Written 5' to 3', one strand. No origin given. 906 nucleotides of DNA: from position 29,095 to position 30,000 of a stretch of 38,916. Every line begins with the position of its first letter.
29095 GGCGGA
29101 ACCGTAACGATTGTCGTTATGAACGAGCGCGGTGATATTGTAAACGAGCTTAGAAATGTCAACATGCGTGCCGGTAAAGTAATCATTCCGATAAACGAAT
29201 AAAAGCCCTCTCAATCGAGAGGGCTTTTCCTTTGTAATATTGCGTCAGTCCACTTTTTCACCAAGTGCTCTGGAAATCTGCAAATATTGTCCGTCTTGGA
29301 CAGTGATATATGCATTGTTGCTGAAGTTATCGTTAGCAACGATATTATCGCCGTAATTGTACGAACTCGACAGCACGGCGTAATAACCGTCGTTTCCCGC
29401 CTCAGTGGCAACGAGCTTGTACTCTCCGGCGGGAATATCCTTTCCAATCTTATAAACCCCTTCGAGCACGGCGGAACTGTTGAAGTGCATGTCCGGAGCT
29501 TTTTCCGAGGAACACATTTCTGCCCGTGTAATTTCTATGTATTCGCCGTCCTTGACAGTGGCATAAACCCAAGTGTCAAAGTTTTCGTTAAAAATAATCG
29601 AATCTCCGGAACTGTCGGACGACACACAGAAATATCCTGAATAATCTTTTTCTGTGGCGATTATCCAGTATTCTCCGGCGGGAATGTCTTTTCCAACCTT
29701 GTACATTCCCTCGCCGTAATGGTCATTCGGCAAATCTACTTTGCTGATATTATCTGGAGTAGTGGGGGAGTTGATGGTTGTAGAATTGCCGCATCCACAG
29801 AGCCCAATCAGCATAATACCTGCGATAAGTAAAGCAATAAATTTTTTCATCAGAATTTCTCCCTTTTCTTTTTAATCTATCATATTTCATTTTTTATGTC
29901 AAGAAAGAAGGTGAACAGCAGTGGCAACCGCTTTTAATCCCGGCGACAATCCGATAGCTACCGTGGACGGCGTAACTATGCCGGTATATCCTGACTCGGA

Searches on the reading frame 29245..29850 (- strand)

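Call 72: search_protein_families(library=pfam, proteins=[window:29245-29850:-], max_evalue=0.01)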
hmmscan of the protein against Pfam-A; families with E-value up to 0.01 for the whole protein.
window:29245-29850:- (201 aa): 1 family
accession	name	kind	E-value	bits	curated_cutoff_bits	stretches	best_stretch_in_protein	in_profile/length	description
PF22058.2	X25_BaPul_like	-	0.00053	20.5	27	0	130-169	32-64/87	Pullulanase X25 domain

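Call 82: search_protein_families(library=padloc, proteins=[window:29245-29850:-], max_evalue=0.01)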
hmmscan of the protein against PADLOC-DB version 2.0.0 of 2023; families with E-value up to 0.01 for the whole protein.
window:29245-29850:- (201 aa): 0 families
